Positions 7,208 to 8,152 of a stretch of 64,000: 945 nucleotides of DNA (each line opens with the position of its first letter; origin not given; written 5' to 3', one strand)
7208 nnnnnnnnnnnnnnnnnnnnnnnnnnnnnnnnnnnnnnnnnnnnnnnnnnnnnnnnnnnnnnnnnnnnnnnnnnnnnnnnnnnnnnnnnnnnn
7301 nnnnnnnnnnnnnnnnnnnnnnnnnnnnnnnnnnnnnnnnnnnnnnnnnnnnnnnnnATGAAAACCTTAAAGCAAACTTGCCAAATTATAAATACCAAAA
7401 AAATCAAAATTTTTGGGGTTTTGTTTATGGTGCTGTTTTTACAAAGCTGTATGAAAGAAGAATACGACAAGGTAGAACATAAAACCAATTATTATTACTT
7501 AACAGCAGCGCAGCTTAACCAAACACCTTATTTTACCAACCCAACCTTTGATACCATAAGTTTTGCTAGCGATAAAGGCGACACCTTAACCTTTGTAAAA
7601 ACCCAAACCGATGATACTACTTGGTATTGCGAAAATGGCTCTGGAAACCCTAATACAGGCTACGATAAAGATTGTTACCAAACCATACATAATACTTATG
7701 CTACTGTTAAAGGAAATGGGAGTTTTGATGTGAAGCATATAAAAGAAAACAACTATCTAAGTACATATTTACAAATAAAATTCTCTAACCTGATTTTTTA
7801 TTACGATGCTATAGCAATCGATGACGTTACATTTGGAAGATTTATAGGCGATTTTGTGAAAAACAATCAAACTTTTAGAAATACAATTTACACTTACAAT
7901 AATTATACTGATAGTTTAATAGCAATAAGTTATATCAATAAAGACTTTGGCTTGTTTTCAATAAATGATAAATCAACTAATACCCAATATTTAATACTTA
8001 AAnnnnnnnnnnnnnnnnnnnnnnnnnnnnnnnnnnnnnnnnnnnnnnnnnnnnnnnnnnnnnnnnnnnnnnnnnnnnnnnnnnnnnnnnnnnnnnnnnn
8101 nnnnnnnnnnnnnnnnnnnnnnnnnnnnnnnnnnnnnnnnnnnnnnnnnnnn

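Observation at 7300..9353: Tandem triplication of a lipoprotein with conserved N- and C-terminal modules and a hypervariable middle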

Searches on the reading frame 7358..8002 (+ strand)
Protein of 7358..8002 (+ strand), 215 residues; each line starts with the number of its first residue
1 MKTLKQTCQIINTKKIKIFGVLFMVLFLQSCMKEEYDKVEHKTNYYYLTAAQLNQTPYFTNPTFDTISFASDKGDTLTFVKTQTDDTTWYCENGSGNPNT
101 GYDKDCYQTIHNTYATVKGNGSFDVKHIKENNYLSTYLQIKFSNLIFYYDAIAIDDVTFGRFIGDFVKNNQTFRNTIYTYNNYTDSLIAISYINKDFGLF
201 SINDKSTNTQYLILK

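Call 7: search_protein_families(library=pfam, proteins=[window:7358-8002:+], max_evalue=1)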
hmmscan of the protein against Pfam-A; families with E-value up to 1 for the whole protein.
window:7358-8002:+ (215 aa): 0 families

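Call 8: search_protein_families(library=ncbifam, proteins=[window:7358-8002:+], max_evalue=1)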
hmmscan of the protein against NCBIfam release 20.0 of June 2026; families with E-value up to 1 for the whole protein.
window:7358-8002:+ (215 aa): 1 family
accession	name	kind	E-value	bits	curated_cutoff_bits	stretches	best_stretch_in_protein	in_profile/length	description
NF008674.1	PRK11679.1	equivalog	0.14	11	371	1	13-55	8-49/345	outer membrane protein assembly factor BamC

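Call 9: find_homologous_proteins(query=window:7358-8002:+, max_evalue=0.01)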
Query window:7358-8002:+ (215 aa): 164 proteins with E <= 0.01 among 247 candidates; the best 120 are listed.
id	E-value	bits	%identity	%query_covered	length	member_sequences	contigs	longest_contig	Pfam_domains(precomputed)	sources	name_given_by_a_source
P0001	4.4e-125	433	91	100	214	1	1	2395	-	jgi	jgi:hypothetical protein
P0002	1.3e-123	428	90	100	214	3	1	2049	-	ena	-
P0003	2.8e-95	336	73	100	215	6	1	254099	-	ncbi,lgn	-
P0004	2.9e-91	323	69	100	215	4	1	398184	-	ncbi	-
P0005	1.7e-88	314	71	100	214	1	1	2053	PF03275.20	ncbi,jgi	jgi:hypothetical protein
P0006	8.7e-88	311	67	100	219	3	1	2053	-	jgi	jgi:hypothetical protein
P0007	1.2e-85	304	68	100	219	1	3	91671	-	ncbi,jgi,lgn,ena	jgi:hypothetical protein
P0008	1.5e-85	304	68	100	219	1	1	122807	-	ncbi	-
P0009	1.8e-82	294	64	100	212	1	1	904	-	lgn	-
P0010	5.1e-82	293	65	100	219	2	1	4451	-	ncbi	-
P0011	5.6e-82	292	67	98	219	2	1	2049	-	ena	-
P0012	2.5e-81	290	63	100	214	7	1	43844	-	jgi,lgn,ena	jgi:hypothetical protein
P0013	7.6e-81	289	65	100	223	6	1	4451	-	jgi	jgi:hypothetical protein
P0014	1.8e-79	284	65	100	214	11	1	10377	-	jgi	jgi:hypothetical protein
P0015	2.2e-78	281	65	100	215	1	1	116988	-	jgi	-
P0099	5.1e-43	165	45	93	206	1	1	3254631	-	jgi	jgi:hypothetical protein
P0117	5.8e-41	159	48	90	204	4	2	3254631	-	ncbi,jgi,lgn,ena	jgi:hypothetical protein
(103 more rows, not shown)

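Call 10: find_related_loci(query=window:7358-8002:+, collection=genome_contigs, flank=8000)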
Query window:7358-8002:+ (215 aa) in genome_contigs; peptide patterns used: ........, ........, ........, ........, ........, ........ (x = any residue, [..] = any of these).
66 stretches matched a pattern; 7 encode a relative of the query (tblastn E <= 1e-3); 7 distinct loci.
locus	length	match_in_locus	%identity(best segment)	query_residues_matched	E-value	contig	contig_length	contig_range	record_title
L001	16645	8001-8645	73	1-215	1e-98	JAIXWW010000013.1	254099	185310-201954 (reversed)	MAG: Bacteroidetes bacterium isolate D4_MAG_00032 pond_D4_MAG_00032_000000000015, whole genome shotgun sequence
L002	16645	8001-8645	69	1-215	3e-96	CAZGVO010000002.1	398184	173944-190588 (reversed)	MAG TPA_asm: uncultured Bifidobacterium sp. isolate binchicken_co328_134 genome assembly, contig: NODE_9_length_398184_c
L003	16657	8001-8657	68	1-215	6e-91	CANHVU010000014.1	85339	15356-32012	MAG: Bacteroidetes bacterium isolate RE-27jun17-99 genome assembly, contig: RE-27jun17-C107, whole genome shotgun sequen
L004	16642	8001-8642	65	1-215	3e-87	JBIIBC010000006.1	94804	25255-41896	MAG: Bacteroidia bacterium isolate ME2000-06-20pf_3300042868_group1_bin130 Rohwer_bin1047_scaffold_107_c1, whole genome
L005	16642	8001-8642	64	1-215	3e-84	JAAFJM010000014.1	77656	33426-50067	MAG: Bacteroidetes bacterium isolate bin39.metabat.b16b17b19.001 WN_Bacteroidetes_5_scaffold_14, whole genome shotgun se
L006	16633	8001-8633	57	1-211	3e-73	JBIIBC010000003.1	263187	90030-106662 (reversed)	MAG: Bacteroidia bacterium isolate ME2000-06-20pf_3300042868_group1_bin130 Rohwer_bin1047_scaffold_11_c1, whole genome s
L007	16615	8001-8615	59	1-206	4e-68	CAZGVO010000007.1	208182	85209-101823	MAG TPA_asm: uncultured Bifidobacterium sp. isolate binchicken_co328_134 genome assembly, contig: NODE_38_length_208182_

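Call 15: find_encoding_contigs(protein=P0008, flank=10000, max_places=6)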
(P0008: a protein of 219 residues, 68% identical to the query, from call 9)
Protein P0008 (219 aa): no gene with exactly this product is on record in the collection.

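Call 18: find_encoding_contigs(protein=P0013, flank=5000, max_places=4)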
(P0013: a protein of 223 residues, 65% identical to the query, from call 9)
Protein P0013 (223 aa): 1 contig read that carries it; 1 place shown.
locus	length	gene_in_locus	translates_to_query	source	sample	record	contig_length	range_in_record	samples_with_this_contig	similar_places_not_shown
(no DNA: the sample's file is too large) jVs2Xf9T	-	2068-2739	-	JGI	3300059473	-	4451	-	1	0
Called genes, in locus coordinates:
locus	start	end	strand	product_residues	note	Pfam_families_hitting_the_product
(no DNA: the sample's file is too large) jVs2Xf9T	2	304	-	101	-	?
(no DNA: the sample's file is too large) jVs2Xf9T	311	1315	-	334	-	-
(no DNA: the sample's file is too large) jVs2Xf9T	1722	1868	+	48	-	-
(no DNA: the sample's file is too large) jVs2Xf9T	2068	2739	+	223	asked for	-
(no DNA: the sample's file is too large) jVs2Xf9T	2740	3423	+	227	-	-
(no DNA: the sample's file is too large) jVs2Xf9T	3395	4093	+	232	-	-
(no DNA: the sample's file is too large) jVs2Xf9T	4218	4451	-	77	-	?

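Call 19: find_encoding_contigs(protein=P0005, flank=5000, max_places=4)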
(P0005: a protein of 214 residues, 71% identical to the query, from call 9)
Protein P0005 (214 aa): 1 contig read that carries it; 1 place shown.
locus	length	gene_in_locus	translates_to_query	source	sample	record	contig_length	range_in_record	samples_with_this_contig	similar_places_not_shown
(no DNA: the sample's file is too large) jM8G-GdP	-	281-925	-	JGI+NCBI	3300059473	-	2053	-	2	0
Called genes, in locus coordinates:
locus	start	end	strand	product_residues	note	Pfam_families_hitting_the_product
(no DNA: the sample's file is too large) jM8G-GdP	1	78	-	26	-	?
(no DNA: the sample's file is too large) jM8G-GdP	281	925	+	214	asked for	PF03275:GLF (weak)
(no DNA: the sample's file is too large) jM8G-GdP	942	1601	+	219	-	-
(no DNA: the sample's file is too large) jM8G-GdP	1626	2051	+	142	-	?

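Call 21: find_related_loci(query=A3, collection=metagenome_contigs, flank=4000)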
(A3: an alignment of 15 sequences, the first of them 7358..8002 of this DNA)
Query A3 (215 aa) in metagenome_contigs; peptide patterns used: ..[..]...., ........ (x = any residue, [..] = any of these).
118 stretches matched a pattern; 2 encode a relative of the query (tblastn E <= 1e-3); 2 distinct loci.
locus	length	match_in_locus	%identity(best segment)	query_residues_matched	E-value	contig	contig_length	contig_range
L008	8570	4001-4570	48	29-213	3e-47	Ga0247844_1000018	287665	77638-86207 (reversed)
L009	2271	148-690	39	18-194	1e-26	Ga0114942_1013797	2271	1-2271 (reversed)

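Call 35: search_solved_structures(query=A5, max_evalue=10)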
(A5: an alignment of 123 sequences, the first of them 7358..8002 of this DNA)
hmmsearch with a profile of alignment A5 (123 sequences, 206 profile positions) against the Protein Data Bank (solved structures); distinct sequences matched with E-value up to 10: 0.

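Call 41: predict_structure(alignment_id=A5)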
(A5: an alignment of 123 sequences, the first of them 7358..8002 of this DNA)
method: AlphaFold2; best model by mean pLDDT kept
length: 215 residues; sequences in the alignment: 123
mean_pLDDT: 81.0   pTM: 0.71
mean pLDDT of the five models: 81.0, 79.2, 78.9, 73.0, 71.1
residues with pLDDT >= 90: 85; 70-90: 82; 50-70: 30; < 50: 18
segments of 3 or more residues with pLDDT < 50: 1-17
pLDDT, mean of each block of 10 residues (from residue 1): 33 45 62 58 86 86 87 91 77 78 86 84 87 78 94 89 94 96 95 95 96 89
secondary structure, 60 per line:
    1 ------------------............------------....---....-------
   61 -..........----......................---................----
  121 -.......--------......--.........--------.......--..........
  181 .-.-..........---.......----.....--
elements in order: H19-30 E43-46 H50-53 H62-65 E66-71 E76-97 E101-116 E122-128 E137-142 E145-150 E162-168 E171-181 E185-194 E198-204 E209-213

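Call 49: fold_search(model_id=the predicted structure, library=pdb)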
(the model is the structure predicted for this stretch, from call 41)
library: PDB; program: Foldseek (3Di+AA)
matches with E <= 10: 190; with E <= 0.001: 0
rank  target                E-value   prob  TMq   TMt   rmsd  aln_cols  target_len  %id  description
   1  9fq2_B                4.8e-01  0.05  0.13  0.14  14.1       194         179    7  Poliovirus 3C protease in H32 spacegroup (released 2024-06-26)
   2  7dnc                  5.1e-01  0.05  0.15  0.16  15.5       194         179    7  Crystal structure of EV71 3C proteinase in complex with a novel inhibitor (released 2021-05-05)
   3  3mh9_C                5.4e-01  0.09  0.18  0.19  13.9       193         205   12  Crystal structure of LprG mutant V91W from Mycobacterium tuberculosis (released 2010-09-01)
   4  5gso_D                5.4e-01  0.07  0.16  0.18  15.4       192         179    8  Crystal Structures of EV71 3C Protease in complex with NK-1.8k (released 2017-05-31)
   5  3mh9_A                5.7e-01  0.09  0.18  0.19  14.5       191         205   12  Crystal structure of LprG mutant V91W from Mycobacterium tuberculosis (released 2010-09-01)
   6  9fqr_Xh               5.7e-01  0.09  0.20  0.16  13.4       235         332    8  96-nm repeat of axonemal doublet microtubules from bovine sperm (released 2025-03-26)
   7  3qzr_B                5.7e-01  0.07  0.16  0.18  13.1       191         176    8  Human enterovirus 71 3C protease mutant E71A in complex with rupintrivir (released 2011-08-10)
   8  3sj8                  5.7e-01  0.07  0.15  0.16  13.2       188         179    6  Crystal structure of the 3C protease from coxsackievirus A16 (released 2011-08-10)
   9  3qzq_B                6.0e-01  0.06  0.16  0.18  13.7       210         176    8  Human enterovirus 71 3C protease mutant E71D in complex with rupintrivir (released 2011-08-10)
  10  3r0f_A                6.3e-01  0.06  0.15  0.17  15.4       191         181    9  Human enterovirus 71 3C protease mutant H133G in complex with rupintrivir (released 2011-08-10)
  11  2zf4_B                6.7e-01  0.12  0.21  0.24  16.6       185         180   10  Crystal Structure of VioE complexed with phenylpyruvic acid (released 2008-01-01)
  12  3mh8_B                7.1e-01  0.11  0.20  0.22  12.9       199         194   12  Crystal structure of LprG from Mycobacterium tuberculosis (released 2010-09-01)
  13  3qzq_C                7.1e-01  0.06  0.15  0.18  15.4       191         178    9  Human enterovirus 71 3C protease mutant E71D in complex with rupintrivir (released 2011-08-10)
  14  3qzq_A                8.7e-01  0.06  0.17  0.20  13.0       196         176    9  Human enterovirus 71 3C protease mutant E71D in complex with rupintrivir (released 2011-08-10)
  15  8w3t                  8.7e-01  0.06  0.18  0.19  17.1       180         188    8  Crystal Structure of Enterovirus 68 3C Protease with GC376 at 1.98 Angstroms (released 2025-01-15)
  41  4fvs_E                1.9e+00  0.09  0.27  0.27  11.9       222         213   13  Crystal structure of a putative lipoprotein (BDI_3050) from Parabacteroides distasonis ATCC 8503 at 2.70 A resolution (released 2012-07-25)
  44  4fvs_A                2.0e+00  0.10  0.28  0.28  11.9       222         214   12  Crystal structure of a putative lipoprotein (BDI_3050) from Parabacteroides distasonis ATCC 8503 at 2.70 A resolution (released 2012-07-25)
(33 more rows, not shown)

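Call 50: find_encoding_contigs(protein=P0010, flank=5000, max_places=4)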
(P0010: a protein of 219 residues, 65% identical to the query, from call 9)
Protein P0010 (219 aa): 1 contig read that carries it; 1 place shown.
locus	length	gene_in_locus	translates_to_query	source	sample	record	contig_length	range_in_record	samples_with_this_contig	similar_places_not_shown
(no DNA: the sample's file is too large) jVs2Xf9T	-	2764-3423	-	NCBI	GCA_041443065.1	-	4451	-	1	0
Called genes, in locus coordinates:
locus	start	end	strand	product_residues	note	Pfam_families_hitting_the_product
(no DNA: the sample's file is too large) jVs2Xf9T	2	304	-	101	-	?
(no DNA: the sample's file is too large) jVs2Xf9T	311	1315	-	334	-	-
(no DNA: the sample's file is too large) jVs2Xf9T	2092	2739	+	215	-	-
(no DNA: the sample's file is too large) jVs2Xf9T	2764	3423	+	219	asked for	-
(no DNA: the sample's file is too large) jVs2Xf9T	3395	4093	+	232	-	-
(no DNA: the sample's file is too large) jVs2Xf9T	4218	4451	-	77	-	?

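Call 51: find_encoding_contigs(protein=P0002, flank=5000, max_places=4)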
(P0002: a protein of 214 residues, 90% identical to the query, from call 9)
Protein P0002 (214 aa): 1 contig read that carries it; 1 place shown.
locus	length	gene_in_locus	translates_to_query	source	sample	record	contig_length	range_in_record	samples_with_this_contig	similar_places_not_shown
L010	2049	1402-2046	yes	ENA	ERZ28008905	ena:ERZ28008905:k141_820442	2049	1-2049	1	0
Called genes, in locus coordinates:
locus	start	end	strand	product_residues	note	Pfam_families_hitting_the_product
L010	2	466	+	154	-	?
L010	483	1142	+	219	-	-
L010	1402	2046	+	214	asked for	-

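Call 60: search_protein_families(library=pfam, alignment_id=A5, max_evalue=0.1)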
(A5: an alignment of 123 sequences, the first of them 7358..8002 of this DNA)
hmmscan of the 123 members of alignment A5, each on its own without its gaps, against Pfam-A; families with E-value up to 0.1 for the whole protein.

A. member 1, window:7358-8002:+ (215 aa): 0 families

B. families by the number of members that match (of 123 scanned): 19 families
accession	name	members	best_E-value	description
PF03275.19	GLF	4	2.6e-05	UDP-galactopyranose mutase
PF16421.10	E2F_CC-MB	2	0.028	E2F transcription factor CC-MB domain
PF16390.11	DUF4999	2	0.045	Domain of unknown function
PF06045.17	Rhamnogal_lyase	1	0.00065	Rhamnogalacturonate lyase family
PF16871.11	DUF5077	1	0.013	Domain of unknown function (DUF5077)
PF24917.1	BLTP3A_B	1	0.018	Bridge-like lipid transfer protein family member 3A/B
PF04248.19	NTP_transf_9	1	0.021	Domain of unknown function (DUF427)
PF20762.2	DUF6836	1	0.026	Domain of unknown function (DUF6836)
PF15650.12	Tox-REase-9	1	0.027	Restriction endonuclease fold toxin 9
PF11506.14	DUF3217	1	0.04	Protein of unknown function (DUF3217)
PF00714.22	IFN-gamma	1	0.045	Interferon gamma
PF17148.9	DUF5117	1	0.051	Domain of unknown function (DUF5117)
PF04741.18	InvH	1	0.059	InvH outer membrane lipoprotein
PF12182.14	DUF3642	1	0.073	Bacterial lipoprotein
PF09127.17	Leuk-A4-hydro_C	1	0.077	Leukotriene A4 hydrolase, C-terminal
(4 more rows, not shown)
